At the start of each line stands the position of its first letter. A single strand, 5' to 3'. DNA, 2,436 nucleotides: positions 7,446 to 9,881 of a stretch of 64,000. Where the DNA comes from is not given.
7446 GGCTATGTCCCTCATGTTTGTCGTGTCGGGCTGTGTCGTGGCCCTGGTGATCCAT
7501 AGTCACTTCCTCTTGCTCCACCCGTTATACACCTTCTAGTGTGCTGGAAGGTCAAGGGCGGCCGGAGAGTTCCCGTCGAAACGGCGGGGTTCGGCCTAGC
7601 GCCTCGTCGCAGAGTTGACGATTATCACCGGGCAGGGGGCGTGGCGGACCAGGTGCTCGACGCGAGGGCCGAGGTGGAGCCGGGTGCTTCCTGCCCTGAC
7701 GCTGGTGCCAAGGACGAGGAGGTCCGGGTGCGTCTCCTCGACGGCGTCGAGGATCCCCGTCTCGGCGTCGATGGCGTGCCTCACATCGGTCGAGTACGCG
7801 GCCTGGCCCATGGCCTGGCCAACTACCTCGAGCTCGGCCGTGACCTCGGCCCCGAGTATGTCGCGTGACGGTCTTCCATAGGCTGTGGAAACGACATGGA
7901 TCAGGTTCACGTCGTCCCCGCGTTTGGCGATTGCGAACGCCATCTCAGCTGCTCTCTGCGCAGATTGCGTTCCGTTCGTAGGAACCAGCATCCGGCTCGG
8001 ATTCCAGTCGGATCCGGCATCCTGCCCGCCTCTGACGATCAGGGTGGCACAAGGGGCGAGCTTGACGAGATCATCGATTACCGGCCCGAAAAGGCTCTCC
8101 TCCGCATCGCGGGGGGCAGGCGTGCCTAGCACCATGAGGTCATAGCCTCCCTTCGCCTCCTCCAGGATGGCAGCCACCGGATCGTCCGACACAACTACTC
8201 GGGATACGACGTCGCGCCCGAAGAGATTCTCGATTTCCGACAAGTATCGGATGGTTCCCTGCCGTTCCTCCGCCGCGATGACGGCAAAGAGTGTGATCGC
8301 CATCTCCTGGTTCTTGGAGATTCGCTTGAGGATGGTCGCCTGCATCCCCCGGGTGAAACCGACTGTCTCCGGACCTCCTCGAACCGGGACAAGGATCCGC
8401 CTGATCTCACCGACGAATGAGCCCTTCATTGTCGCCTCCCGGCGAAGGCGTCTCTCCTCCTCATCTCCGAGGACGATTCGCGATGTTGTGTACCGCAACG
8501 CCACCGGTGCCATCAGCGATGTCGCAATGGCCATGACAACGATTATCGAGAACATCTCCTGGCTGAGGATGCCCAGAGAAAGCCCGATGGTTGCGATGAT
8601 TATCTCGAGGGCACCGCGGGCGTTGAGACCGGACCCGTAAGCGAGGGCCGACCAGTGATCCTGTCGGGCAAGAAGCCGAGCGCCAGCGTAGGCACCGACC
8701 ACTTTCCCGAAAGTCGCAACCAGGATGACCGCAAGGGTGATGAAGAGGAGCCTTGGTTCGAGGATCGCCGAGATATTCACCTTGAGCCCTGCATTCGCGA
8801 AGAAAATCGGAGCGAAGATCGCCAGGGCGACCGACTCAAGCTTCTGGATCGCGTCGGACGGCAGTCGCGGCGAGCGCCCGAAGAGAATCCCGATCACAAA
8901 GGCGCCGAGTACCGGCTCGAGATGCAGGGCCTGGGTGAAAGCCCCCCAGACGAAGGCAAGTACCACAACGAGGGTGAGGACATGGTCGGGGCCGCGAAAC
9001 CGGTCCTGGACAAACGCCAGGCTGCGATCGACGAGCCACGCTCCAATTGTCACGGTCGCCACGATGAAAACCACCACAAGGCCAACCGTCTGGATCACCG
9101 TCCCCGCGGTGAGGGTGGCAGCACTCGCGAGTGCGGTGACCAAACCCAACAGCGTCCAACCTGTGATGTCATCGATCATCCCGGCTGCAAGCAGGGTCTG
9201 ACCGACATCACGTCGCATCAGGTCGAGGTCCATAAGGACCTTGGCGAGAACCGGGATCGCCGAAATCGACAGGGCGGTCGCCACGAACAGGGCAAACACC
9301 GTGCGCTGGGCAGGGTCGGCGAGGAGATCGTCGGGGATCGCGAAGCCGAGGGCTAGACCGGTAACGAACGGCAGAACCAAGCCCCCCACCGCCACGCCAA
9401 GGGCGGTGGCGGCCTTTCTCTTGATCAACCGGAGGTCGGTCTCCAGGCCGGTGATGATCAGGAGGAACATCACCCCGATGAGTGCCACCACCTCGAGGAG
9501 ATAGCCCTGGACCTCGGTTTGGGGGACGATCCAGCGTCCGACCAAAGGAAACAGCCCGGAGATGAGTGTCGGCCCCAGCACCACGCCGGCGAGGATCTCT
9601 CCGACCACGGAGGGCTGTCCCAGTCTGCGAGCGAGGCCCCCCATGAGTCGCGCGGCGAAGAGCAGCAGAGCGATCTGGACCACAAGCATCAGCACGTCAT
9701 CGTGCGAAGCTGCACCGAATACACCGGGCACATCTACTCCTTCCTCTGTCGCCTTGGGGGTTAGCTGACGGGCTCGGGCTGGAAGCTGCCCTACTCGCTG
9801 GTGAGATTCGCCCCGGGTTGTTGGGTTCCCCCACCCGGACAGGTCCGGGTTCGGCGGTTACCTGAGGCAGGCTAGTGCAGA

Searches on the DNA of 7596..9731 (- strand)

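Call 9: search_rna_families(sources=[L001, L002, L003, L004, L005, L006, L007, L008, L009, L010, L011, L012, L013, L014, L015, L016, L017, L018, L019, L020], threshold=gathering)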
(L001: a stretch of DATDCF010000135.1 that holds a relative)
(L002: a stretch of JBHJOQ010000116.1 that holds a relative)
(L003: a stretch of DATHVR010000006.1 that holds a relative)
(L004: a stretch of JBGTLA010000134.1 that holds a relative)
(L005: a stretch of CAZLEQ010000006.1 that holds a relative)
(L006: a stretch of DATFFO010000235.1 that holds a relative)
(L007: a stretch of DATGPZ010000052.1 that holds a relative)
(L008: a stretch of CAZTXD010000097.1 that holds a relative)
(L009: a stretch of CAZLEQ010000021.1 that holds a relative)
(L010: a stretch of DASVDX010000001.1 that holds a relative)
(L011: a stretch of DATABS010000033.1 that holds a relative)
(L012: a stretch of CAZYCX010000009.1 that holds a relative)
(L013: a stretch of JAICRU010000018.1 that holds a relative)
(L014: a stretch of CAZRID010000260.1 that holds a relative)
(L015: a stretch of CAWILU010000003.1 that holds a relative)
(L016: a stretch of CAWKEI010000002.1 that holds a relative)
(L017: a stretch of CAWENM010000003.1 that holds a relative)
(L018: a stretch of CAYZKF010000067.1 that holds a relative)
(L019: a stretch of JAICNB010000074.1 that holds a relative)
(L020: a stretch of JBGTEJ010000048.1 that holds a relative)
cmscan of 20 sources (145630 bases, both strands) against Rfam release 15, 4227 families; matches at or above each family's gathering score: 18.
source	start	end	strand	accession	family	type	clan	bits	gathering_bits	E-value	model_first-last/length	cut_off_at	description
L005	7744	7894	-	RF00379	c-di-AMP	Cis-reg; riboswitch;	-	97.5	38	1.7e-21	1-134/134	no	c-di-AMP riboswitch aptamer (ydaO/yuaA leader)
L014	1287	1425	+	RF00379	c-di-AMP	Cis-reg; riboswitch;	-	92.9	38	3.3e-20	1-134/134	no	c-di-AMP riboswitch aptamer (ydaO/yuaA leader)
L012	2852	2986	+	RF00379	c-di-AMP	Cis-reg; riboswitch;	-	92.3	38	4.9e-20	1-134/134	no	c-di-AMP riboswitch aptamer (ydaO/yuaA leader)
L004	2848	2986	+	RF00379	c-di-AMP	Cis-reg; riboswitch;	-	91.4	38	8.8e-20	1-134/134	no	c-di-AMP riboswitch aptamer (ydaO/yuaA leader)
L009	2854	2990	+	RF00379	c-di-AMP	Cis-reg; riboswitch;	-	90.3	38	1.8e-19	1-134/134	no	c-di-AMP riboswitch aptamer (ydaO/yuaA leader)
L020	2859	2989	+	RF00379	c-di-AMP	Cis-reg; riboswitch;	-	89.9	38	2.2e-19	1-134/134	no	c-di-AMP riboswitch aptamer (ydaO/yuaA leader)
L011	2837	2976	+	RF00379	c-di-AMP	Cis-reg; riboswitch;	-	84.6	38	6.8e-18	1-134/134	no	c-di-AMP riboswitch aptamer (ydaO/yuaA leader)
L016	2840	2980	+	RF00379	c-di-AMP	Cis-reg; riboswitch;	-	84.4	38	7.4e-18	1-134/134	no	c-di-AMP riboswitch aptamer (ydaO/yuaA leader)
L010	2845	2983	+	RF00379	c-di-AMP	Cis-reg; riboswitch;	-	84.3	38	8.1e-18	1-134/134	no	c-di-AMP riboswitch aptamer (ydaO/yuaA leader)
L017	2837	2979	+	RF00379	c-di-AMP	Cis-reg; riboswitch;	-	83.6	38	1.3e-17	1-134/134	no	c-di-AMP riboswitch aptamer (ydaO/yuaA leader)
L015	2841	2980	+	RF00379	c-di-AMP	Cis-reg; riboswitch;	-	82.9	38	2e-17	1-134/134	no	c-di-AMP riboswitch aptamer (ydaO/yuaA leader)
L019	1463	1600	+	RF00379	c-di-AMP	Cis-reg; riboswitch;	-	77.5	38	6.2e-16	1-134/134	no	c-di-AMP riboswitch aptamer (ydaO/yuaA leader)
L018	1342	1479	+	RF00379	c-di-AMP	Cis-reg; riboswitch;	-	77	38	8.8e-16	1-134/134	no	c-di-AMP riboswitch aptamer (ydaO/yuaA leader)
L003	1458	1597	+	RF00379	c-di-AMP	Cis-reg; riboswitch;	-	74.8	38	3.6e-15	1-134/134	no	c-di-AMP riboswitch aptamer (ydaO/yuaA leader)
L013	2843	2982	+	RF00379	c-di-AMP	Cis-reg; riboswitch;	-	73.4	38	8.8e-15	1-134/134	no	c-di-AMP riboswitch aptamer (ydaO/yuaA leader)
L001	5125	5197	-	RF00005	tRNA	Gene; tRNA;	CL00001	72.9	29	1.2e-13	1-71/71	no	tRNA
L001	2809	2948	+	RF00379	c-di-AMP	Cis-reg; riboswitch;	-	56.1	38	5.6e-10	1-134/134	no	c-di-AMP riboswitch aptamer (ydaO/yuaA leader)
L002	2865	2997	+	RF00379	c-di-AMP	Cis-reg; riboswitch;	-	48.9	38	5.9e-08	1-134/134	no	c-di-AMP riboswitch aptamer (ydaO/yuaA leader)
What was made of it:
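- The nearest relatives L001 and L002 score only 56 and 49 bits (call 9).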

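Call 10: search_rna_families(sources=[L038, L044, L045, L047, L049, L050, L051, L052, L055, L056, L059, L063, L064, L065, L066, L070, L071, L076, L077], threshold=gathering)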
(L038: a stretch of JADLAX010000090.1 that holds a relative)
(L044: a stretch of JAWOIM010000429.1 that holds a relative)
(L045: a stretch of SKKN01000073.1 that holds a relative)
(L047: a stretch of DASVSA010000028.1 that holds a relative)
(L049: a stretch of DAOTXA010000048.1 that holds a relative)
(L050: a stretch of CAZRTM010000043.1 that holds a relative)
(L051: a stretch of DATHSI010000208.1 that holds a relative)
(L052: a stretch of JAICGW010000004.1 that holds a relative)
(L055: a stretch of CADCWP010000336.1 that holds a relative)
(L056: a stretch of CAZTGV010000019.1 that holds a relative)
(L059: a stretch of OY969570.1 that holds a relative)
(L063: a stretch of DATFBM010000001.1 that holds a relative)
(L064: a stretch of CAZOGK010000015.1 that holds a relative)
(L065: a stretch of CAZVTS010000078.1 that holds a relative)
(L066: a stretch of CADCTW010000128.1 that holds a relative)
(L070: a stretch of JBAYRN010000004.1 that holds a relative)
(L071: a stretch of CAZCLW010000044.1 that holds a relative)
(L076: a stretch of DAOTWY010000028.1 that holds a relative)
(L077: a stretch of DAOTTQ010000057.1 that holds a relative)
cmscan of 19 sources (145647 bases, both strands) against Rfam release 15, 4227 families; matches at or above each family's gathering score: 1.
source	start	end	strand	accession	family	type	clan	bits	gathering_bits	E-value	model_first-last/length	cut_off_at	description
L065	2793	2931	+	RF00379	c-di-AMP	Cis-reg; riboswitch;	-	80.9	38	7.2e-17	1-134/134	no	c-di-AMP riboswitch aptamer (ydaO/yuaA leader)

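Call 62: search_rna_families(sources=[L043, L046, L067, L073, L021, L022, L023, L024, L025, L027, L028, L029, L030, L032, L033, L034, L035, L036, L037, L039], threshold=gathering)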
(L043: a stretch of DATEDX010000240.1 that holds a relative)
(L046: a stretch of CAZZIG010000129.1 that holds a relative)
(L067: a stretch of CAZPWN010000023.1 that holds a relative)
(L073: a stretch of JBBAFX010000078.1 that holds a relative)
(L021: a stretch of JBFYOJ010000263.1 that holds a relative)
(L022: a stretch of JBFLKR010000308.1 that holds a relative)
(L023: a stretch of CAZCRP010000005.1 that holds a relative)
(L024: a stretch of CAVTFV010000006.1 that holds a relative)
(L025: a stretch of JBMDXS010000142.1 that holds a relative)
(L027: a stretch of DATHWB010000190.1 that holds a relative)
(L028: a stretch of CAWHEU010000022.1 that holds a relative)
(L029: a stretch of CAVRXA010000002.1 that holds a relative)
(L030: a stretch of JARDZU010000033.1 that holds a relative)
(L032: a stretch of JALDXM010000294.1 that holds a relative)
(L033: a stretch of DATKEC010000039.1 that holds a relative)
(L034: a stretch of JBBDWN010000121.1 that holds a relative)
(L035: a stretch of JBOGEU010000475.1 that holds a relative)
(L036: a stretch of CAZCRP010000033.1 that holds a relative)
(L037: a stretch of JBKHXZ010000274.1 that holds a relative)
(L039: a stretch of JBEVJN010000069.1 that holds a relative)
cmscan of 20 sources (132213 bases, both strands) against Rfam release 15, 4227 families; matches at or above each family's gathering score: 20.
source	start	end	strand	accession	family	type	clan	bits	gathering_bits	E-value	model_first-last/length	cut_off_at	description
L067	2796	2934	+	RF00379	c-di-AMP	Cis-reg; riboswitch;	-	89.8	38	2.2e-19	1-134/134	no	c-di-AMP riboswitch aptamer (ydaO/yuaA leader)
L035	1158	1297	+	RF00379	c-di-AMP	Cis-reg; riboswitch;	-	89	38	3.7e-19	1-134/134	no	c-di-AMP riboswitch aptamer (ydaO/yuaA leader)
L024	2838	2979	+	RF00379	c-di-AMP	Cis-reg; riboswitch;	-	87.2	38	1.2e-18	1-134/134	no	c-di-AMP riboswitch aptamer (ydaO/yuaA leader)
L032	1400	1540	+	RF00379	c-di-AMP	Cis-reg; riboswitch;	-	86.6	38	1.7e-18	1-134/134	no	c-di-AMP riboswitch aptamer (ydaO/yuaA leader)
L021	2672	2807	+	RF00379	c-di-AMP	Cis-reg; riboswitch;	-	86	38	2.4e-18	1-134/134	no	c-di-AMP riboswitch aptamer (ydaO/yuaA leader)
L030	1187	1328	+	RF00379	c-di-AMP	Cis-reg; riboswitch;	-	85.8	38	2.8e-18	1-134/134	no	c-di-AMP riboswitch aptamer (ydaO/yuaA leader)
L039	1111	1252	+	RF00379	c-di-AMP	Cis-reg; riboswitch;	-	85.5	38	3.5e-18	1-134/134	no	c-di-AMP riboswitch aptamer (ydaO/yuaA leader)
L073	2787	2925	+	RF00379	c-di-AMP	Cis-reg; riboswitch;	-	84.1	38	8.5e-18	1-134/134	no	c-di-AMP riboswitch aptamer (ydaO/yuaA leader)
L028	2838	2979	+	RF00379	c-di-AMP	Cis-reg; riboswitch;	-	83.4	38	1.3e-17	1-134/134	no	c-di-AMP riboswitch aptamer (ydaO/yuaA leader)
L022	1481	1617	+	RF00379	c-di-AMP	Cis-reg; riboswitch;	-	81.9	38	3.4e-17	1-134/134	no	c-di-AMP riboswitch aptamer (ydaO/yuaA leader)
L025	1029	1168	+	RF00379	c-di-AMP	Cis-reg; riboswitch;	-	78.7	38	2.7e-16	1-134/134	no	c-di-AMP riboswitch aptamer (ydaO/yuaA leader)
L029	2838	2979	+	RF00379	c-di-AMP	Cis-reg; riboswitch;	-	77.7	38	5.1e-16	1-134/134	no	c-di-AMP riboswitch aptamer (ydaO/yuaA leader)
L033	2833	2982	+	RF00379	c-di-AMP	Cis-reg; riboswitch;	-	76.2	38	1.3e-15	1-134/134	no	c-di-AMP riboswitch aptamer (ydaO/yuaA leader)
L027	2841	2985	+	RF00379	c-di-AMP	Cis-reg; riboswitch;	-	76.1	38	1.4e-15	1-134/134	no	c-di-AMP riboswitch aptamer (ydaO/yuaA leader)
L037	833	982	+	RF00379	c-di-AMP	Cis-reg; riboswitch;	-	75.5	38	2e-15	1-134/134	no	c-di-AMP riboswitch aptamer (ydaO/yuaA leader)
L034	2825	2984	+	RF00379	c-di-AMP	Cis-reg; riboswitch;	-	75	38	2.8e-15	1-134/134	no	c-di-AMP riboswitch aptamer (ydaO/yuaA leader)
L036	2838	2984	+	RF00379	c-di-AMP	Cis-reg; riboswitch;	-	72.1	38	1.8e-14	1-134/134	no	c-di-AMP riboswitch aptamer (ydaO/yuaA leader)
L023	2843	2994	+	RF00379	c-di-AMP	Cis-reg; riboswitch;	-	65.3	38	1.5e-12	1-134/134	no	c-di-AMP riboswitch aptamer (ydaO/yuaA leader)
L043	1347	1492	+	RF00379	c-di-AMP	Cis-reg; riboswitch;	-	63.5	38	4.5e-12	1-134/134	no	c-di-AMP riboswitch aptamer (ydaO/yuaA leader)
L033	7193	7306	+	RF00059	TPP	Cis-reg; riboswitch;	-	60.6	54.3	4.2e-09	1-105/105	no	TPP riboswitch aptamer (THI element)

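Call 63: search_rna_families(sources=[L040, L057, L060, L062, L072, L026, L031, L007, L041, L042, L048, L053, L054, L058, L061, L068, L069, L074, L075, L078], threshold=gathering)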
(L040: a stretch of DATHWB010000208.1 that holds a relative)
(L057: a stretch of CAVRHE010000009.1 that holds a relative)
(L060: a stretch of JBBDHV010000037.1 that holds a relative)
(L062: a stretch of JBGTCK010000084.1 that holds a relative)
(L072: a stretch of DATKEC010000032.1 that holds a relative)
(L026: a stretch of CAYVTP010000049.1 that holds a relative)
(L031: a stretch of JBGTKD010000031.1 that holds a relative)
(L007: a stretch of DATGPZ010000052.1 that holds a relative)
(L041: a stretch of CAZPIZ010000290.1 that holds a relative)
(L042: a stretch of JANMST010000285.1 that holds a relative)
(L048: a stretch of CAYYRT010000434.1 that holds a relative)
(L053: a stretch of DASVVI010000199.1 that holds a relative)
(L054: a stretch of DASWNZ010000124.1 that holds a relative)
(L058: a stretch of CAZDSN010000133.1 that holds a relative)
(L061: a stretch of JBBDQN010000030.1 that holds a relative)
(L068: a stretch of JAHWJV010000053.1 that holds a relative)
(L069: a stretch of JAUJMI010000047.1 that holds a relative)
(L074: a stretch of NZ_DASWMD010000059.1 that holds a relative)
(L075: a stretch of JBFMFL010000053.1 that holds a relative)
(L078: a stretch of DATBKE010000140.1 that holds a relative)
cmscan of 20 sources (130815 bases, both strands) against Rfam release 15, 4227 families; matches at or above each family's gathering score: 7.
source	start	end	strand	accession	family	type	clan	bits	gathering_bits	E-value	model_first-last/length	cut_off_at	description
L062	2867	2997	+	RF00379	c-di-AMP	Cis-reg; riboswitch;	-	83.3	38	1.4e-17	1-134/134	no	c-di-AMP riboswitch aptamer (ydaO/yuaA leader)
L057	2840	2979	+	RF00379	c-di-AMP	Cis-reg; riboswitch;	-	82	38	3.1e-17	1-134/134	no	c-di-AMP riboswitch aptamer (ydaO/yuaA leader)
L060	2841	2989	+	RF00379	c-di-AMP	Cis-reg; riboswitch;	-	76.5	38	1.1e-15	1-134/134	no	c-di-AMP riboswitch aptamer (ydaO/yuaA leader)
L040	2842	2994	+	RF00379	c-di-AMP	Cis-reg; riboswitch;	-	73.6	38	6.9e-15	1-134/134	no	c-di-AMP riboswitch aptamer (ydaO/yuaA leader)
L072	2840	2985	+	RF00379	c-di-AMP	Cis-reg; riboswitch;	-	72.1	38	1.8e-14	1-134/134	no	c-di-AMP riboswitch aptamer (ydaO/yuaA leader)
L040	2510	2582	+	RF00005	tRNA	Gene; tRNA;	CL00001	67.6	29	3e-12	1-71/71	no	tRNA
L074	5236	5343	+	RF02003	group-II-D1D4-4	Intron;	CL00102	60.4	49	1.8e-10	1-104/138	3'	Group II catalytic intron D1-D4-4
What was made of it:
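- Forty-one orthologous loci keep it above gathering score (calls 9, 10, 62, 63).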

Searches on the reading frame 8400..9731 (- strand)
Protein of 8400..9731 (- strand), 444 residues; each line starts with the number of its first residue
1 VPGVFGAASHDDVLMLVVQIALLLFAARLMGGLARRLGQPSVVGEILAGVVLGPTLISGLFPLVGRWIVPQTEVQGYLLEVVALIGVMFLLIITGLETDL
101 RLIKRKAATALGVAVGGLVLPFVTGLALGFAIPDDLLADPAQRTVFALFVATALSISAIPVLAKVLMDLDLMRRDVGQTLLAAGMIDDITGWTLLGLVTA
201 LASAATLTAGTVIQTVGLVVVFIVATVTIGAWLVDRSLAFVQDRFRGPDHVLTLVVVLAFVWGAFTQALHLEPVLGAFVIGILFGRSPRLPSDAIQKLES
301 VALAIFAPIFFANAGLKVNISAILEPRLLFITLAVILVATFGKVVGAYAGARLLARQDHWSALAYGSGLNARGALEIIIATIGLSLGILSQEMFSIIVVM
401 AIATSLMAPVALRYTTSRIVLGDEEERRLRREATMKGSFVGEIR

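Call 48: search_solved_structures(query=window:8400-9731:-, max_evalue=0.00001, show_alignments=2)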
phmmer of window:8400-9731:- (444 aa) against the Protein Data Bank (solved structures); distinct sequences matched with E-value up to 0.00001: 5.
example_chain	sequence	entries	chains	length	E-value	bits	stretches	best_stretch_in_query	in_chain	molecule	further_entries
5bz2_A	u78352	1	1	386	3.7e-37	132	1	18-414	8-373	Na(+)/H(+) antiporter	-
4bwz_A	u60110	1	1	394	4.8e-37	131.6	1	18-414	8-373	NA(+)/H(+) ANTIPORTER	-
5bz3_A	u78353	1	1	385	6.4e-37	131.2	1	18-414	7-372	Na(+)/H(+) antiporter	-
8bxg_A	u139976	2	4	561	4.8e-09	39.4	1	17-428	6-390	Glutathione-regulated potassium-efflux system protein KefC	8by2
9emb_A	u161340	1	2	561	2.2e-08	37.2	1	17-428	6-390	Glutathione-regulated potassium-efflux system protein KefC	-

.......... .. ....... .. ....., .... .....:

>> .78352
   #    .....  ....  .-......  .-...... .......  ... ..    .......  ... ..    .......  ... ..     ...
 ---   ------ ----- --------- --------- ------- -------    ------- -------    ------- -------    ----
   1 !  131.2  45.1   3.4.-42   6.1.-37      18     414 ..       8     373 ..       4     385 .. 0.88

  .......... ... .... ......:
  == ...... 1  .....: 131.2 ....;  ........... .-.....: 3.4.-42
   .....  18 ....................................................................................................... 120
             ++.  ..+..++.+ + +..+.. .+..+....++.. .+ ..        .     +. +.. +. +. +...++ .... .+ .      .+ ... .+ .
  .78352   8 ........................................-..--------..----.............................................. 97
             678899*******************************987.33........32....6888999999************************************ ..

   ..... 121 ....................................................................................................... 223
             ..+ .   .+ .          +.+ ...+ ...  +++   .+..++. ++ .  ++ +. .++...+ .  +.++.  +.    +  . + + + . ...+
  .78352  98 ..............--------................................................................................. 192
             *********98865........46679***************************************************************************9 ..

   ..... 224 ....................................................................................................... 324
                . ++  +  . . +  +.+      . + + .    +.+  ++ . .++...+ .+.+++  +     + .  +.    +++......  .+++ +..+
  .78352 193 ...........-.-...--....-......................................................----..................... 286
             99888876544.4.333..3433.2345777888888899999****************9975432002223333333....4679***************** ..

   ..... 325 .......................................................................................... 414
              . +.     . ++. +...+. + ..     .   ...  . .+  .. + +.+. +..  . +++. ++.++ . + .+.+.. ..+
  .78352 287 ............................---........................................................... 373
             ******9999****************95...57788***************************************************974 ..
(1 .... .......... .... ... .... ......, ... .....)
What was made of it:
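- On NapA-type CPA2 Na+/H+ antiporter: Query IDD (D187-D188) and GKV align with NapA IDD and GK305V (call 48).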
